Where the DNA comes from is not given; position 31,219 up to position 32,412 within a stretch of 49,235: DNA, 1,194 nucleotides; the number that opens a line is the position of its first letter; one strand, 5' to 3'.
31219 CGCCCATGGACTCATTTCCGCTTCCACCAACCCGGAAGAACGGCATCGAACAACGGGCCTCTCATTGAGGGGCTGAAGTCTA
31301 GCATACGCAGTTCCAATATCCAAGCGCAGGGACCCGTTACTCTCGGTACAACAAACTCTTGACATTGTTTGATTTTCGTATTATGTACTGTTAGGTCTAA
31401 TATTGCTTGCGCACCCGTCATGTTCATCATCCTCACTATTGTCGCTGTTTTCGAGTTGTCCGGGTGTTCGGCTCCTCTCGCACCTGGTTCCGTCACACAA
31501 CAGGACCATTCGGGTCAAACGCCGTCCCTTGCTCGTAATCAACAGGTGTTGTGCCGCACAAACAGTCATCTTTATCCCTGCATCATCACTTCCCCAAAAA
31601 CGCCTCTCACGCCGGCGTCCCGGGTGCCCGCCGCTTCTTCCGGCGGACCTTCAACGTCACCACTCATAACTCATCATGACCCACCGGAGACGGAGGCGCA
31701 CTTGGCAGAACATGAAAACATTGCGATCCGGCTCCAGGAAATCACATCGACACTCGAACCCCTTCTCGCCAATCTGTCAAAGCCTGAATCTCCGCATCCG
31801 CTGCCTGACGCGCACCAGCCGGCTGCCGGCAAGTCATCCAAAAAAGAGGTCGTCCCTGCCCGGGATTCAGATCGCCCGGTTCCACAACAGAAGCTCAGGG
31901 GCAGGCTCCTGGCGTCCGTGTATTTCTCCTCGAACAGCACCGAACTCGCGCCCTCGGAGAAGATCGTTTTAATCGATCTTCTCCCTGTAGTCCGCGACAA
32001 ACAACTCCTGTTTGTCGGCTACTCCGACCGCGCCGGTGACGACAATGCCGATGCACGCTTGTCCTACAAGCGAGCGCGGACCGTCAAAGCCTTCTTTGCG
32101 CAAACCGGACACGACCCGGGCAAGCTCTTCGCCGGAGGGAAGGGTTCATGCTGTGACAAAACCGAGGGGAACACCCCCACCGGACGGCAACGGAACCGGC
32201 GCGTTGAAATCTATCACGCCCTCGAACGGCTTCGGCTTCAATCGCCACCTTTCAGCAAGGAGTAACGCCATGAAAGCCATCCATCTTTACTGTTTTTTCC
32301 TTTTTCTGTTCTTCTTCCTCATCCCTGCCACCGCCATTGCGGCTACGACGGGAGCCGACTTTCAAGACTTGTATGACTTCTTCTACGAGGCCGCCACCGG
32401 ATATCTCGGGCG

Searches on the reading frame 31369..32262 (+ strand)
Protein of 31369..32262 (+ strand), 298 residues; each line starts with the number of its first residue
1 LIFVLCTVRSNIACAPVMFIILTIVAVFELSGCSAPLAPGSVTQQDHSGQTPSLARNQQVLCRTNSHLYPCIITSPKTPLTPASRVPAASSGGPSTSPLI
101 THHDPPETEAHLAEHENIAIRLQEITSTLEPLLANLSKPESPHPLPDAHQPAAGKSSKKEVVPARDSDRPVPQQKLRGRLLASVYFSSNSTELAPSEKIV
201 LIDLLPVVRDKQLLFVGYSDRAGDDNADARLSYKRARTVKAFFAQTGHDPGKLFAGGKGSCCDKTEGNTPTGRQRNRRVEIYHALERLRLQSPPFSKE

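Call 8: search_protein_families(library=pfam, proteins=[window:31369-32262:+], max_evalue=0.001)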
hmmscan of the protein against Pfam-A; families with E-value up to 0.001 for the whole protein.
window:31369-32262:+ (298 aa): 1 family
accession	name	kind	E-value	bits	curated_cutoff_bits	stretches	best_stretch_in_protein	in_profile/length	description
PF00691.25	OmpA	-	1.9e-10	41.4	27.2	1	185-277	1-98/98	OmpA family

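Call 87: search_protein_families(library=ncbifam, proteins=[window:31369-32262:+], max_evalue=0.01)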
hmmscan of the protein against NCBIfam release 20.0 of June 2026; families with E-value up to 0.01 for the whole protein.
window:31369-32262:+ (298 aa): 19 families
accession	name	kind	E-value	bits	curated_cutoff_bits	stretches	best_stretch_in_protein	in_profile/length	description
NF053611.1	YiaD_Gzip_OmpA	equivalog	8.4e-15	55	175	1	176-282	96-205/206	YiaD family glycine zipper/OmpA-like lipoprotein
NF045787.1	OmpABordt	equivalog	1.6e-12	47.6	200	1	151-281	54-187/194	outer membrane protein OmpA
NF053612.1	anchor_PA1041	equivalog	3.7e-12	46.7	250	1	174-282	123-234/236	PA1041 family peptidoglycan-binding anchor lipoprotein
NF053585.1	OMP_LP_YfiB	equivalog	4.3e-11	42.9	128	1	183-281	57-158/163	outer membrane lipoprotein YfiB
NF053613.1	OMP_toxin_LptF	equivalog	8.7e-10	38.7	400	1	177-281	134-243/256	lipotoxin F family OmpA-related lipoprotein LptF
TIGR03350.1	type_VI_ompA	equivalog_domain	6.9e-09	35.8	139.8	1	186-281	34-135/137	type VI secretion system protein TssL, long form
NF005999.0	PRK08126.1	subfamily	2.9e-07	29.6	571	1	228-282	375-429/432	hypothetical protein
NF006541.1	PRK09038.1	equivalog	1.2e-06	28.4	283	1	229-281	194-246/253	flagellar motor protein MotD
NF008071.1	PRK10808.1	equivalog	1.6e-06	27.7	277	1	161-273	212-327/358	porin OmpA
NF005444.0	PRK07033.1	equivalog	1.7e-06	27.2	520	1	186-282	318-420/438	DotU family type VI secretion system protein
NF007804.1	PRK10510.1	equivalog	4.3e-06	26.2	307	1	183-281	113-214/219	OmpA family lipoprotein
NF047620.1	FlgprotMotYVib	equivalog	1.1e-05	25.2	400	1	203-281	182-264/271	flagellar protein MotY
TIGR03789.1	pdsO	hypoth_equivalog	1.2e-05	25.1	152.2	1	173-279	129-239/243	sortase-associated OmpA-like protein PdsO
NF006547.1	PRK09040.1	equivalog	4.3e-05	23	194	1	182-282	87-199/213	hypothetical protein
NF006508.0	PRK08944.1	subfamily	0.00026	20.3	259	1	185-282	182-286/304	MotB family protein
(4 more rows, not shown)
